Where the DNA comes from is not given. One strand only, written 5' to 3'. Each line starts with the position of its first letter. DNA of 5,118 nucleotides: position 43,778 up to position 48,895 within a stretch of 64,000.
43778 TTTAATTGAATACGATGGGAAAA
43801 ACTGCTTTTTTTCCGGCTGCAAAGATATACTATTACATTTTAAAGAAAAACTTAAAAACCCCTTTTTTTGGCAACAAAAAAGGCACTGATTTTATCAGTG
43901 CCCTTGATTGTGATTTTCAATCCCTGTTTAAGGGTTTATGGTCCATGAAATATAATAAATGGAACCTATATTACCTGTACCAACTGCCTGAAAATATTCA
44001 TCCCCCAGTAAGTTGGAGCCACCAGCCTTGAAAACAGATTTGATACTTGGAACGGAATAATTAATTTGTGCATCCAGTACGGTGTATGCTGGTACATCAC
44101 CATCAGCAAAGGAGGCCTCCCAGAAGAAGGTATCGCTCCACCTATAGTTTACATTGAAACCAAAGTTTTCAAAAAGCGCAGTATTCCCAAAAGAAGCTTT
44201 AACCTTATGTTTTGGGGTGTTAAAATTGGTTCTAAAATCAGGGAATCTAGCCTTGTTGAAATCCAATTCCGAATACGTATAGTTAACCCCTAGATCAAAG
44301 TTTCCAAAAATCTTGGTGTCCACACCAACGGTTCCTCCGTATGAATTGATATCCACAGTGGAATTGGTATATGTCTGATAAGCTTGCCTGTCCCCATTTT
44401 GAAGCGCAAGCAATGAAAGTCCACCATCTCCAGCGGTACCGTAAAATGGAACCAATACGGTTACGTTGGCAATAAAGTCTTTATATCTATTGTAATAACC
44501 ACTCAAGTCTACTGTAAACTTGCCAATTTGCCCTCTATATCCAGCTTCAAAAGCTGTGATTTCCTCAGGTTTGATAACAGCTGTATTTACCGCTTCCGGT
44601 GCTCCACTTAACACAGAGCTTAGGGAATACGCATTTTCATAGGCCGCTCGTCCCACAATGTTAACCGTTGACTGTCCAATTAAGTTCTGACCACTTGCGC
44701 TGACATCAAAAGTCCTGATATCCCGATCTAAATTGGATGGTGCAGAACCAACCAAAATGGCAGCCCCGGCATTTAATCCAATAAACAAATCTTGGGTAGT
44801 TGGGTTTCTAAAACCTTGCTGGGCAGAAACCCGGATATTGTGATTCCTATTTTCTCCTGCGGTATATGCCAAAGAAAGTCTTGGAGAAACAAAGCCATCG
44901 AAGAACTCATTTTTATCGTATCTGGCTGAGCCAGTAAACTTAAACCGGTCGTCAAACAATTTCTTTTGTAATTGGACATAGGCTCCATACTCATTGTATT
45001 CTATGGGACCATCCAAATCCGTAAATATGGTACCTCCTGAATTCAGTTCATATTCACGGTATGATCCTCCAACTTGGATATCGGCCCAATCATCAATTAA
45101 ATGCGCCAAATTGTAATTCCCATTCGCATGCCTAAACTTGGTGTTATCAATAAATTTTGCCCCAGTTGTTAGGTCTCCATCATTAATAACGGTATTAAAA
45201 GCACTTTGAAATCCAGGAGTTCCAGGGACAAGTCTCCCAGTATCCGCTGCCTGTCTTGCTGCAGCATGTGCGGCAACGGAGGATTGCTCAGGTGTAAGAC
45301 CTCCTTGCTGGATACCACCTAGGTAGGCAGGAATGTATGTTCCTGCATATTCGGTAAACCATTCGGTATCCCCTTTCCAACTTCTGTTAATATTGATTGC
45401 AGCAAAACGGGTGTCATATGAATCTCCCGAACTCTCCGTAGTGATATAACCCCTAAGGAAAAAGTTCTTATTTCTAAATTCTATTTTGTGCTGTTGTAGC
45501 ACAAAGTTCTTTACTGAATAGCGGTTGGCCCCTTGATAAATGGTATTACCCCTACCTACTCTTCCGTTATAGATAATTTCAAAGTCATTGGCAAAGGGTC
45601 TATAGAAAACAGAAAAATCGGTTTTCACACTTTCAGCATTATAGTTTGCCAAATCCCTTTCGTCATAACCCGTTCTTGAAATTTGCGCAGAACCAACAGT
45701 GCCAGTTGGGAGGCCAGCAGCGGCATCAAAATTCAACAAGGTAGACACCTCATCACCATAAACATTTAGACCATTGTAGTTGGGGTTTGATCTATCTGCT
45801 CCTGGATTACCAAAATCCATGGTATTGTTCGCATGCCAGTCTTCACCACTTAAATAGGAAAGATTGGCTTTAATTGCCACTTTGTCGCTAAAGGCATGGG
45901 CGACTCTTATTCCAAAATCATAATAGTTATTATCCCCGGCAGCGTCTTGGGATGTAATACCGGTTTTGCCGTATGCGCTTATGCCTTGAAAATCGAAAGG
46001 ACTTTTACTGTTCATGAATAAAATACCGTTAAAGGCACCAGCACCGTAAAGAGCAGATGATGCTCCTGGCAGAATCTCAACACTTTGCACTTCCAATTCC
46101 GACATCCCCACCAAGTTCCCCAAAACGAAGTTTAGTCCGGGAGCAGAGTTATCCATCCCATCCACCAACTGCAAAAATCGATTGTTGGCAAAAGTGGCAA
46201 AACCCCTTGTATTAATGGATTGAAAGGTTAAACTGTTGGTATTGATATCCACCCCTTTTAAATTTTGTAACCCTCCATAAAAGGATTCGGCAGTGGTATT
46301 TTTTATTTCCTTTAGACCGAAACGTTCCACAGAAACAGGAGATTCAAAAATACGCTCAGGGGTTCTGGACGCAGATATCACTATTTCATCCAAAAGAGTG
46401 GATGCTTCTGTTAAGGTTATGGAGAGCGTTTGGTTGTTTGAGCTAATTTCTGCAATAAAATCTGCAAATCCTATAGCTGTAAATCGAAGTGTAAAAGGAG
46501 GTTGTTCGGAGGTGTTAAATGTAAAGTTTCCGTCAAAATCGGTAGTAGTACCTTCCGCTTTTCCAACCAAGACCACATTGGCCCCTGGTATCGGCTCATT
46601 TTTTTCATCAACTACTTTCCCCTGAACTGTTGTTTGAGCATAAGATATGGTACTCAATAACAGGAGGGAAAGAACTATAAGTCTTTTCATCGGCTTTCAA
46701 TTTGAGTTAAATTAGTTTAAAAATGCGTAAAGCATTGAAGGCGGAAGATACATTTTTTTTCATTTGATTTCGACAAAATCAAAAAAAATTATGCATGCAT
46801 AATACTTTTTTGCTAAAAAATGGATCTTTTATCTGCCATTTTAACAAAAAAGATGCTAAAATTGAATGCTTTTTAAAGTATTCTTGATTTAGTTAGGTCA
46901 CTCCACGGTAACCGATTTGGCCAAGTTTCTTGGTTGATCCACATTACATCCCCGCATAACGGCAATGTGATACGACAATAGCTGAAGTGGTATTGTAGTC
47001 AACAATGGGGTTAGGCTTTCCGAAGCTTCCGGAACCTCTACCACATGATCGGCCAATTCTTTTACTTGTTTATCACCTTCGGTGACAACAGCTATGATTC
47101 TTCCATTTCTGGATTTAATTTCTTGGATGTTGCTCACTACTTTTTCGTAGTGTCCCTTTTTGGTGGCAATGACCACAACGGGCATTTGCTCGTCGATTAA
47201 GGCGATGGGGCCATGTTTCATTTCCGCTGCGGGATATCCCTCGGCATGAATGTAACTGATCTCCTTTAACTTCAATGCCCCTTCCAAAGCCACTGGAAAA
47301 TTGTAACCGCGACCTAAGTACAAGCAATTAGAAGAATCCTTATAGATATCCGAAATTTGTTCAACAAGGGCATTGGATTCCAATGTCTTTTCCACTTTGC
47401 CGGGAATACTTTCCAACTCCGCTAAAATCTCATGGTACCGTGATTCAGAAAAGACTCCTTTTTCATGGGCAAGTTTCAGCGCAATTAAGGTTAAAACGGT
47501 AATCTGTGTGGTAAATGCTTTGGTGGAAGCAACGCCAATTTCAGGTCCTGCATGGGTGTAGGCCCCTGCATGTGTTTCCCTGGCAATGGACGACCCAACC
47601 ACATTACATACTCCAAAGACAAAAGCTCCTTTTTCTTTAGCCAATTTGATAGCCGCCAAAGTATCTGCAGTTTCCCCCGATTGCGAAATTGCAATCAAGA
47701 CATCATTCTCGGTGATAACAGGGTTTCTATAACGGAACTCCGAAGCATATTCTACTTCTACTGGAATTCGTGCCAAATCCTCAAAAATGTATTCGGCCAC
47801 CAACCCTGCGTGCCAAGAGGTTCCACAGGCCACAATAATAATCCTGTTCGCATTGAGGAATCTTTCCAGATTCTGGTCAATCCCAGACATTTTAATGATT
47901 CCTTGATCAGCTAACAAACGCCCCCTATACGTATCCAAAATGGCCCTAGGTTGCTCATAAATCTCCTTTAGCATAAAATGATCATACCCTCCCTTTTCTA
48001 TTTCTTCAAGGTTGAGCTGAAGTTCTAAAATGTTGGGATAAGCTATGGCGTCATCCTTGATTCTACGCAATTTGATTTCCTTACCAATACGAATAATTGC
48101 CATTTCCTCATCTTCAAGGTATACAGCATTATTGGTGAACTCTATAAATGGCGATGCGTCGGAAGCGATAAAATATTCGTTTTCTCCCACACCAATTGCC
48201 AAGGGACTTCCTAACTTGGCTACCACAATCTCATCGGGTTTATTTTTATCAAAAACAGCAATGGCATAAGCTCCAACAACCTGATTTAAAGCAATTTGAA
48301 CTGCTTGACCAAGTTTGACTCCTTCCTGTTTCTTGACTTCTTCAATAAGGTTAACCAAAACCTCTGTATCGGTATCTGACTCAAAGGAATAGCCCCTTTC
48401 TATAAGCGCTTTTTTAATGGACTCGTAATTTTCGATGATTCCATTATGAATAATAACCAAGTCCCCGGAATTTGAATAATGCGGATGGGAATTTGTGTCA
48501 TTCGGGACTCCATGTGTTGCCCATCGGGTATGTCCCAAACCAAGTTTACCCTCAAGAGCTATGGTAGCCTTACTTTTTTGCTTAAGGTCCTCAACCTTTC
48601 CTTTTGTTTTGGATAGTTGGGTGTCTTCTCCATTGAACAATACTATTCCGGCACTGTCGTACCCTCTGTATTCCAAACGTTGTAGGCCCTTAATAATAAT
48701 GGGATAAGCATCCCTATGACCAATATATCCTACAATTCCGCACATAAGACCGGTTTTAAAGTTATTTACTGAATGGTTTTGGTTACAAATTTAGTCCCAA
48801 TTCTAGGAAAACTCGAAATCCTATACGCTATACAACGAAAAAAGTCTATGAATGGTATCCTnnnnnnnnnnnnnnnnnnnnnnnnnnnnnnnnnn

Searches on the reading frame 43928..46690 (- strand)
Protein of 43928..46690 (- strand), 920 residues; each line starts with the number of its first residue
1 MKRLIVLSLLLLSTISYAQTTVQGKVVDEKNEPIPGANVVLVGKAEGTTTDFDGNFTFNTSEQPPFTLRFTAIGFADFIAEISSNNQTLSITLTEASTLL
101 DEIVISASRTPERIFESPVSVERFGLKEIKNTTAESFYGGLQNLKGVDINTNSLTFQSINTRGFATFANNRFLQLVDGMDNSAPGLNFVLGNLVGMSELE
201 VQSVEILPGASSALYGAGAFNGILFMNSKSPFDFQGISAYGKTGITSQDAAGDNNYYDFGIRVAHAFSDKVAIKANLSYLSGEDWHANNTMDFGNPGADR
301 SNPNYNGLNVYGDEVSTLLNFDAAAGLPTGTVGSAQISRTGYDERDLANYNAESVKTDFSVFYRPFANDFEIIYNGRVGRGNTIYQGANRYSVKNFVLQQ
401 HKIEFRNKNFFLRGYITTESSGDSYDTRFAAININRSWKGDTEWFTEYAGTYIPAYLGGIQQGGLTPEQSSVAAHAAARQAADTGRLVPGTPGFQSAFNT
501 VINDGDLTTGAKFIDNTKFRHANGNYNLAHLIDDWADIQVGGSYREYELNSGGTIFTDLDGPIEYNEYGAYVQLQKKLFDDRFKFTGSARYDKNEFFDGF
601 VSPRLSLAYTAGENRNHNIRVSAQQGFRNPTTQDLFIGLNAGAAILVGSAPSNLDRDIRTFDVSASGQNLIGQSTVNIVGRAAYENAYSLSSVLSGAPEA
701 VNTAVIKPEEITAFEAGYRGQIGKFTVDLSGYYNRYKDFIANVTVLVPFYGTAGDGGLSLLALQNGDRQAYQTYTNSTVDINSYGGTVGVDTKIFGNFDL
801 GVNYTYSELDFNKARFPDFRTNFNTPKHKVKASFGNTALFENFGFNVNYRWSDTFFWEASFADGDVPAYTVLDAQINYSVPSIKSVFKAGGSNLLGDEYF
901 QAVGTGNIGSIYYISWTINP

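Call 105: search_protein_families(library=pfam, proteins=[window:43928-46690:-], max_evalue=0.000001)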
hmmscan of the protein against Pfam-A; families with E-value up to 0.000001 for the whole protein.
window:43928-46690:- (920 aa): 4 families
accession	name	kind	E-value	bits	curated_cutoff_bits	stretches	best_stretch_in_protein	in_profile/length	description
PF00593.30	TonB_dep_Rec_b-barrel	-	5e-27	96.3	27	1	375-894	11-436/436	TonB dependent receptor-like, beta-barrel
PF13715.12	CarbopepD_reg_2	-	6.1e-19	68.3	32.2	1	22-105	1-88/88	CarboxypepD_reg-like domain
PF07715.20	Plug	-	4.6e-14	53.3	23.9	1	115-223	3-107/107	TonB-dependent Receptor Plug Domain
PF13620.12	CarboxypepD_reg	-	5.7e-14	52.7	32.3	1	21-93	1-81/82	Carboxypeptidase regulatory-like domain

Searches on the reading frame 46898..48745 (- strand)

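Call 105: search_protein_families(library=pfam, proteins=[window:46898-48745:-], max_evalue=0.000001)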
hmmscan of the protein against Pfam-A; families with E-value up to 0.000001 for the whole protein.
window:46898-48745:- (615 aa): 3 families
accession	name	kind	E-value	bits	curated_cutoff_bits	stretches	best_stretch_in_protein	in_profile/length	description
PF01380.27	SIS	-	6.2e-64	214.1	25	2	297-423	3-130/131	SIS domain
PF13522.11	GATase_6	-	6.8e-23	81.6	27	1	60-195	4-129/130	Glutamine amidotransferase domain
PF13537.11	GATase_7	-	5.7e-15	55.9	25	1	80-198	7-119/123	Glutamine amidotransferase domain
